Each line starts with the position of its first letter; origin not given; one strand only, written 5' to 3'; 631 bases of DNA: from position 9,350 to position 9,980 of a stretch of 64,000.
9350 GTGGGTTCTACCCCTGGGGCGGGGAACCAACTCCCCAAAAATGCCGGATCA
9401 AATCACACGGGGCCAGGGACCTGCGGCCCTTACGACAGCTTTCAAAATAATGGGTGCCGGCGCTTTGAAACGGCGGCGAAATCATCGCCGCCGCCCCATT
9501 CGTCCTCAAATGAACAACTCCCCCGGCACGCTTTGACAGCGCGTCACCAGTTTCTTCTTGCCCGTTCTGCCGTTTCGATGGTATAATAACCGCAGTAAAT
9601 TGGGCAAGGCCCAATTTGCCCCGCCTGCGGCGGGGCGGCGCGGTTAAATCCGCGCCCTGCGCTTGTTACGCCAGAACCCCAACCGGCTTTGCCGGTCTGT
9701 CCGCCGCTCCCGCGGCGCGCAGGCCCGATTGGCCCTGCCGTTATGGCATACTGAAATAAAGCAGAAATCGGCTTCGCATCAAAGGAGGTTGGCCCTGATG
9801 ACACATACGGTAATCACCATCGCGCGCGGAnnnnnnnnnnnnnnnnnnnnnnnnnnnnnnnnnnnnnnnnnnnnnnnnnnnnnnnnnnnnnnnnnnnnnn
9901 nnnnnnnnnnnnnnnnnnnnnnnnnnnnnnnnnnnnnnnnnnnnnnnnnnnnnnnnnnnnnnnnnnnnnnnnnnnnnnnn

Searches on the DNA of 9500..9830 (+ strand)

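Call 5: search_rna_families(source=window, start=9500, end=9830, threshold=evalue, max_evalue=10, show_alignments=3)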
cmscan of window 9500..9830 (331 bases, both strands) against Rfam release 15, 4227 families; matches with E-value up to 10: 5.
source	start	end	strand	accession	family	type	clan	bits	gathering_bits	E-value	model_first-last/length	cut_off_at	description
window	9611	9635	-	RF01748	nuoG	Cis-reg;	-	17.5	33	0.21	16-40/43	no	nuoG RNA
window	9625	9717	+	RF01008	mir-636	Gene; miRNA;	-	17.1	99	7.2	1-96/96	no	mir-636 microRNA precursor family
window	9597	9716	+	RF01721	Pseudomon-groES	Cis-reg;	-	14.2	50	2.7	1-111/111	no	Pseudomon-groES RNA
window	9593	9657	-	RF02499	Atu_C4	Gene; sRNA;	-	14.1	80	3.3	1-70/70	no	Rhizobiales sRNA Atu_C4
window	9570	9662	+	RF02876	AS-pc02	Gene; antisense;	-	10.2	40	3.4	1-185/185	no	Antisense to pHK01_099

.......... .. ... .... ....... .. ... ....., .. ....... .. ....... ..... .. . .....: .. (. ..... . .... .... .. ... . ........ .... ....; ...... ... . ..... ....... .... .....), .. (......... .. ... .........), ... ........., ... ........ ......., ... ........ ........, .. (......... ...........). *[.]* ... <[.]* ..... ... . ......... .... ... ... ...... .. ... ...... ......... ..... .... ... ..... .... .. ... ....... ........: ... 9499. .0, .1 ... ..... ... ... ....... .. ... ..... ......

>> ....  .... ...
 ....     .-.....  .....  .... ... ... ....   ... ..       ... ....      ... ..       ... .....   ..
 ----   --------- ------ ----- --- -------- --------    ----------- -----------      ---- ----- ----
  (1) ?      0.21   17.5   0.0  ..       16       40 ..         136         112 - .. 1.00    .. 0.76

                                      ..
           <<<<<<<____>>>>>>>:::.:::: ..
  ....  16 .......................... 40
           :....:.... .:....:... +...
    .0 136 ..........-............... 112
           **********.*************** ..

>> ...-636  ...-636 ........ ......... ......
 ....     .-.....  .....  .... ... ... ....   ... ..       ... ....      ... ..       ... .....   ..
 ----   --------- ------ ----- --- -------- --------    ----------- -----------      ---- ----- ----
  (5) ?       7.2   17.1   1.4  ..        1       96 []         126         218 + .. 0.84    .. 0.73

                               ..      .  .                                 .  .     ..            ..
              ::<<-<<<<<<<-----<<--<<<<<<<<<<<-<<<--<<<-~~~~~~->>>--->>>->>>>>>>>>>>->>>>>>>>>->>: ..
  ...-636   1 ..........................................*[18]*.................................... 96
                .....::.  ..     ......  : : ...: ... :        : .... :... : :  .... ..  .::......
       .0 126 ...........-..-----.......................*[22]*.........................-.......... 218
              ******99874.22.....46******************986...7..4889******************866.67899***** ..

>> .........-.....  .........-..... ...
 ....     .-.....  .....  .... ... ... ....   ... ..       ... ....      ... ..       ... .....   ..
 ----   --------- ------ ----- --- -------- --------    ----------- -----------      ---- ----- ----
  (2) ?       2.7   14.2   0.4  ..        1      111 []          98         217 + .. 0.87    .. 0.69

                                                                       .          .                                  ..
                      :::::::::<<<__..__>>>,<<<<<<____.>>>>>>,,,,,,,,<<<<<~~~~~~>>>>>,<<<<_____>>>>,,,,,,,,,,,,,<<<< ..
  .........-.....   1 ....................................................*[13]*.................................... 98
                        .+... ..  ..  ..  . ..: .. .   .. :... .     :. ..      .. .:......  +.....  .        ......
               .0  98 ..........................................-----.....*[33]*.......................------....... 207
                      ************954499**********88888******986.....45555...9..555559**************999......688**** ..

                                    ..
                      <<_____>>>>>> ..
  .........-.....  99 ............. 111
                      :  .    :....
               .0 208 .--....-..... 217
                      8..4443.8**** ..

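Call 40: search_dna_similar(query=window:9576-9756:+, collection=plasmids, mode=distant, max_evalue=0.01)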
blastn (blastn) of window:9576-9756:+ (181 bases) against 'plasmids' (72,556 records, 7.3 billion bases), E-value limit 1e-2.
No match.

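Call 41: search_dna_similar(query=window:9576-9756:+, collection=phages, mode=distant, max_evalue=0.01)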
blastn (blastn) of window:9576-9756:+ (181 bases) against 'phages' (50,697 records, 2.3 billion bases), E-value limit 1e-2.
No match.

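Call 92: build_rna_model(alignment_id=A4, structure=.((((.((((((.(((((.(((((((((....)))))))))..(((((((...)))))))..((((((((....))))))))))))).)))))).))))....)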
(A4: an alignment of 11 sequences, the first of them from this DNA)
Model R2 built from alignment A4 (11 sequences, 103 columns); structure: as given.
model positions 102; base pairs 39; branch points 2; effective number of sequences 0.82; information 0.59 bits per position. Calibrated on 0.2 Mb of random sequence (short: E-values are rough).
structure used (alignment columns):
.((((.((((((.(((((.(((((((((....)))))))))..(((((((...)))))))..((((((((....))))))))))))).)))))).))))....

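Call 93: search_with_rna_model(model_id=R2, sources=[window, L181], max_evalue=1, filters=off)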
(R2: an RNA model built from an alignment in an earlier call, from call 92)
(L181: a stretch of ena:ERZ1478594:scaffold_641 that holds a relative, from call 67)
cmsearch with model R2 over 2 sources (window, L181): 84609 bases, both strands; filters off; matches with E-value up to 1: 25.
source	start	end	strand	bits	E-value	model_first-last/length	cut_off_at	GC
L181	10075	10176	-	115.2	3.7e-31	1-102/102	no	0.64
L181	10407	10509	-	113.2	1.4e-30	1-102/102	no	0.64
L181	10242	10342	-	108.9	2.6e-29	1-102/102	no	0.64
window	9578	9677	+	101.1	5e-27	1-102/102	no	0.6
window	6414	6513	-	91.8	2.9e-24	1-102/102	no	0.63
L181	10078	10179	+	57.5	3.6e-14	1-102/102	no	0.65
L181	10410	10512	+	54.6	2.5e-13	1-102/102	no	0.64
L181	10245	10345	+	53.1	7.1e-13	1-102/102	no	0.64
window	9575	9674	-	49.2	9.7e-12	1-102/102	no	0.61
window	6417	6516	+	33.4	4.6e-07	1-102/102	no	0.64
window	6576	6655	-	21.8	0.0012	1-102/102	no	0.5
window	43966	44049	+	17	0.031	1-102/102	no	0.68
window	6517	6575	+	15.7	0.074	19-81/102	no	0.78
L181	20330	20433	-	15.7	0.075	1-102/102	no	0.65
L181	10346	10406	+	15.3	0.099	19-81/102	no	0.75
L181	10181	10241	+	14.4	0.19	20-81/102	no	0.72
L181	10016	10073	-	12.9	0.49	20-81/102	no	0.64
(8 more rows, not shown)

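Call 95: search_with_rna_model(model_id=R2, sources=[L185, L182, L183, L184], max_evalue=0.1, filters=off)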
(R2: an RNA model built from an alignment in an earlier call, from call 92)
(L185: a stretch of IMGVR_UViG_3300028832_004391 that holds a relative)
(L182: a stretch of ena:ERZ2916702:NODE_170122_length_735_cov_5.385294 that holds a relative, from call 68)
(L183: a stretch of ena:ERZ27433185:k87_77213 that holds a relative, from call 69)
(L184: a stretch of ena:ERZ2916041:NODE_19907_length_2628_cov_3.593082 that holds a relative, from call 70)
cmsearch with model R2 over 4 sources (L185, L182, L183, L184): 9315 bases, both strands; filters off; matches with E-value up to 0.1: 14.
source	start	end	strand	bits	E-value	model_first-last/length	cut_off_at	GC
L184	499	601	-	110.6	8.7e-31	1-102/102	no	0.59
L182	470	570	-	102.6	2e-28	1-102/102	no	0.56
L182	305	405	-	98.3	3.8e-27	1-102/102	no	0.57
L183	863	963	-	92.9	1.4e-25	1-102/102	no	0.64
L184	331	433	-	52.7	1e-13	1-102/102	no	0.55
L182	473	573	+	50.2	5.7e-13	1-102/102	no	0.55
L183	715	798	-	49.5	8.9e-13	1-102/102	no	0.64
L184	502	604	+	49.3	1e-12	1-102/102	no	0.58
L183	866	966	+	48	2.4e-12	1-102/102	no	0.63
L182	308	408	+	47.2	4.3e-12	1-102/102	no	0.57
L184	376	480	+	25.8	8.9e-06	1-102/102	no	0.56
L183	718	801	+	24.6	2e-05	1-102/102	no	0.64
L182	128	240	-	23.8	3.4e-05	1-102/102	no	0.49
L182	87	204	+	12.8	0.058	1-102/102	no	0.48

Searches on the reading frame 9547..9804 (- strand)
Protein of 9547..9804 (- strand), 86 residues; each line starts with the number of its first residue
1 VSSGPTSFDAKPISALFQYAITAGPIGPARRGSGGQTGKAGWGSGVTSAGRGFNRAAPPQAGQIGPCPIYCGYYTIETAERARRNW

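Call 62: search_protein_representatives(protein=window:9547-9804:-)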
Query: 86 residues. Proteins with E-value up to 0.001 (for the whole library): 4; up to 1e-10: 1; up to 1e-30: 0. The best 4 are listed.
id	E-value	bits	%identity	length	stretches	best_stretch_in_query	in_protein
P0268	5.6e-11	58.6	57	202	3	30-76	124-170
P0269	5.8e-09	52.2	43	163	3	36-80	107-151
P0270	3.4e-05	40.1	54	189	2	48-76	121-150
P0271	1.7e-04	37.9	58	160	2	43-77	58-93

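Call 67: find_encoding_contigs(protein=P0268, flank=10000, max_places=5)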
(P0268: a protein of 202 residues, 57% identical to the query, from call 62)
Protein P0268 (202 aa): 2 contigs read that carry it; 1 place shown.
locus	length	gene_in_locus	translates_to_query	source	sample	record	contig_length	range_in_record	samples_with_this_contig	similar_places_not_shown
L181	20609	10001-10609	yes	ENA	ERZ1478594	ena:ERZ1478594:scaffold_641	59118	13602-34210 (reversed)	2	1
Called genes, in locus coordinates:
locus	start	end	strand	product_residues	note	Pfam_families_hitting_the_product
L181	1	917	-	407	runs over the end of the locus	PF01136:Peptidase_U32, PF16325:Peptidase_U32_C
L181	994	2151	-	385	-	PF02618:YceG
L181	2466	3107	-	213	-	PF01812:5-FTHF_cyc-lig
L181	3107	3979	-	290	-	PF13527:Acetyltransf_9, PF13673:Acetyltransf_10 (weak), PF00583:Acetyltransf_1, PF13508:Acetyltransf_7 (weak)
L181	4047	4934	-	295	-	PF09924:LPG_synthase_C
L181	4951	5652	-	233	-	PF02223:Thymidylate_kin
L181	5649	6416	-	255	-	PF02511:Thy1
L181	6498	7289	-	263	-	-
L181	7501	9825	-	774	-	PF00580:UvrD-helicase, PF01443:Viral_helicase1 (faint), PF00580:UvrD-helicase, PF13245:AAA_19, PF13361:UvrD_C, PF13538:UvrD_C_2, PF21196:PcrA_UvrD_tudor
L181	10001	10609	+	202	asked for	-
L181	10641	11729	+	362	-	PF00924:MS_channel_2nd, PF21082:MS_channel_3rd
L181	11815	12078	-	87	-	PF07875:Coat_F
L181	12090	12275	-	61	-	-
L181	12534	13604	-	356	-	PF06723:MreB_Mbl, PF00012:HSP70, PF14450:FtsA, PF02782:FGGY_C (weak)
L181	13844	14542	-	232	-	PF18912:DZR_2 (weak), PF00156:Pribosyltran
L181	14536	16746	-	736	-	PF23139:OB_YrrC, PF14520:HHH_5 (weak), PF14490:HHH_RecD2, PF13086:AAA_11 (weak), PF13604:AAA_30, PF13245:AAA_19, PF18335:SH3_13, PF13538:UvrD_C_2, +2 more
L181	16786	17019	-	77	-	-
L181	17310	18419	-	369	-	-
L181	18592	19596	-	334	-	-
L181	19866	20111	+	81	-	-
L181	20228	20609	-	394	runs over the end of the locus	PF00438:S-AdoMet_synt_N, PF02772:S-AdoMet_synt_M, PF02773:S-AdoMet_synt_C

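Call 68: find_encoding_contigs(protein=P0269, flank=10000, max_places=5)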
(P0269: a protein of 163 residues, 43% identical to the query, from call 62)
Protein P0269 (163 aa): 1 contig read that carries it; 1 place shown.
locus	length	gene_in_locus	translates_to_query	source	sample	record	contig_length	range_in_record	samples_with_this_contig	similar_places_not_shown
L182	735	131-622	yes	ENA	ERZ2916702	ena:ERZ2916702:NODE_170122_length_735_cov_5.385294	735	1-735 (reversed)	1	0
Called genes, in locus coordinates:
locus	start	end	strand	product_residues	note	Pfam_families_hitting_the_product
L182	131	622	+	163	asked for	-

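Call 69: find_encoding_contigs(protein=P0270, flank=10000, max_places=5)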
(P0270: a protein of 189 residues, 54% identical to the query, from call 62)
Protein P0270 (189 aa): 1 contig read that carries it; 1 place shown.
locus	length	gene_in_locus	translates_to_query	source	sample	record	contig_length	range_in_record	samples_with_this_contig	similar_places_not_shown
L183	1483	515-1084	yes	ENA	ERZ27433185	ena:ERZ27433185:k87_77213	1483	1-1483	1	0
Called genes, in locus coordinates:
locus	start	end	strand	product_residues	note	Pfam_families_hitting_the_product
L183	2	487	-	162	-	?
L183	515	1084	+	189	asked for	-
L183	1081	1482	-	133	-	?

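Call 70: find_encoding_contigs(protein=P0271, flank=10000, max_places=5)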
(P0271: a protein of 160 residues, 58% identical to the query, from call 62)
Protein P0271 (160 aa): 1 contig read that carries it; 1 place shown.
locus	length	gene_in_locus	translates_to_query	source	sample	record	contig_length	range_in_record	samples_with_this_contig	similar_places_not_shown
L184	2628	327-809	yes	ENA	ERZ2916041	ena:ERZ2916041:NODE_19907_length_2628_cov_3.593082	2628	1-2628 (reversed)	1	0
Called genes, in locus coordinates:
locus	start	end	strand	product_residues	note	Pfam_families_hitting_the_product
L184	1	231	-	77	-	?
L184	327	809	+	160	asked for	-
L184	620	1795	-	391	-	PF06898:YqfD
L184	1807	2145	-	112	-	PF07873:YabP (weak)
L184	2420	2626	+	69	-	?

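Call 72: list_cluster_members(proteins=[L181:12537-13604:-, L181:7504-9825:-, L184:623-1795:-, L184:1810-2145:-])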
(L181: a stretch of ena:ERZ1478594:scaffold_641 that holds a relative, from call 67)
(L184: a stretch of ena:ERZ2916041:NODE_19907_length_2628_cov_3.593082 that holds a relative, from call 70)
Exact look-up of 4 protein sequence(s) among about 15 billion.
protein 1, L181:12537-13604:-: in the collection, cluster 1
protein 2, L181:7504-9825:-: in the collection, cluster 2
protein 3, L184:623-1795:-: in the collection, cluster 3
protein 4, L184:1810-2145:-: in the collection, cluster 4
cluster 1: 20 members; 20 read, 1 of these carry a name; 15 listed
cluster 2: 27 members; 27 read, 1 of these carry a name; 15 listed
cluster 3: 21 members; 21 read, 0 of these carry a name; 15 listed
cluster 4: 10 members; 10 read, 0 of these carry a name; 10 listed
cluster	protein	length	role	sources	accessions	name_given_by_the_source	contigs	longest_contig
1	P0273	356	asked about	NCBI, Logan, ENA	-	-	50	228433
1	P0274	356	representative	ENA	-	-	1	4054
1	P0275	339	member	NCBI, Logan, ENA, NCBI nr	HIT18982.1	MAG TPA: rod shape-determining protein [Candidatus Fimivivens faecavium] | rod shape-determining protein [Candidatus Fimivivens faecavium]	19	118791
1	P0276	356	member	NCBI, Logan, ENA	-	-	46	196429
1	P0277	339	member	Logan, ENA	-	-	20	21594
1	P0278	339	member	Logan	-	-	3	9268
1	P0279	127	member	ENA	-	-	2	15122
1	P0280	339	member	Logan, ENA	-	-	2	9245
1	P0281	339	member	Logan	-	-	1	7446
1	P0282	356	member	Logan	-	-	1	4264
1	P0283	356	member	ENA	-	-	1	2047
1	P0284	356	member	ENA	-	-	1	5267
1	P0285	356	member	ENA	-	-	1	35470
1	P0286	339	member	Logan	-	-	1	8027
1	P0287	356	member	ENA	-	-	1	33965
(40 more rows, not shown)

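Call 82: search_protein_families(library=pfam, proteins=[L183:2-487:-, L183:1084-1482:-, L184:1-231:-, L181:9826-9897:-], max_evalue=0.01)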
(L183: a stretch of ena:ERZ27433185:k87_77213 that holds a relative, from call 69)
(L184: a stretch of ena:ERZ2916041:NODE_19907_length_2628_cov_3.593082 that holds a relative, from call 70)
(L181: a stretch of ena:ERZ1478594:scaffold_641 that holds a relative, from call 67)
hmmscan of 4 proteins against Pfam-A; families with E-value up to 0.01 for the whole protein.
L183:2-487:- (162 aa): 1 family
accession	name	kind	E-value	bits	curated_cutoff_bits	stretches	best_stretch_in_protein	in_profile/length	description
PF13829.11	DUF4191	-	0.0033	17.3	30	1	11-97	31-115/219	Domain of unknown function (DUF4191)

L183:1084-1482:- (133 aa): 1 family
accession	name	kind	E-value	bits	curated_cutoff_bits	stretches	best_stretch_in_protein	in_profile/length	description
PF17770.6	RNase_J_C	-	6.1e-35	120.7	23.8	1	32-133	1-102/102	Ribonuclease J C-terminal domain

L184:1-231:- (77 aa): 2 families
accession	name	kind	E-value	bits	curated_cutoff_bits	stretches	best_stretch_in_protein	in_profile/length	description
PF00013.35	KH_1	-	0.0033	17.6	21.5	1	23-60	20-65/66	KH domain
PF20378.3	DUF6673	-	0.0091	16.8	24.5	0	24-70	48-93/114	Family of unknown function (DUF6673)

L181:9826-9897:- (24 aa): 0 families

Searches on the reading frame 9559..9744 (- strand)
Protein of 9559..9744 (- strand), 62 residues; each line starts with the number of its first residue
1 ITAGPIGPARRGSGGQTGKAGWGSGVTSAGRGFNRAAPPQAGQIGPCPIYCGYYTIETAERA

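Call 66: find_homologous_proteins(query=A3, max_evalue=1)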
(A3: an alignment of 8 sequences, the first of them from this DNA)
Query A3 (8 sequences) (62 aa, profile of the alignment): 1 proteins with E <= 1 among 2363 candidates.
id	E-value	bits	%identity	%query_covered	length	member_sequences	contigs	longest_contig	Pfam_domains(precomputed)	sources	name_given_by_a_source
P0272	1.7e-13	68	80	8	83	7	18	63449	-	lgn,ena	-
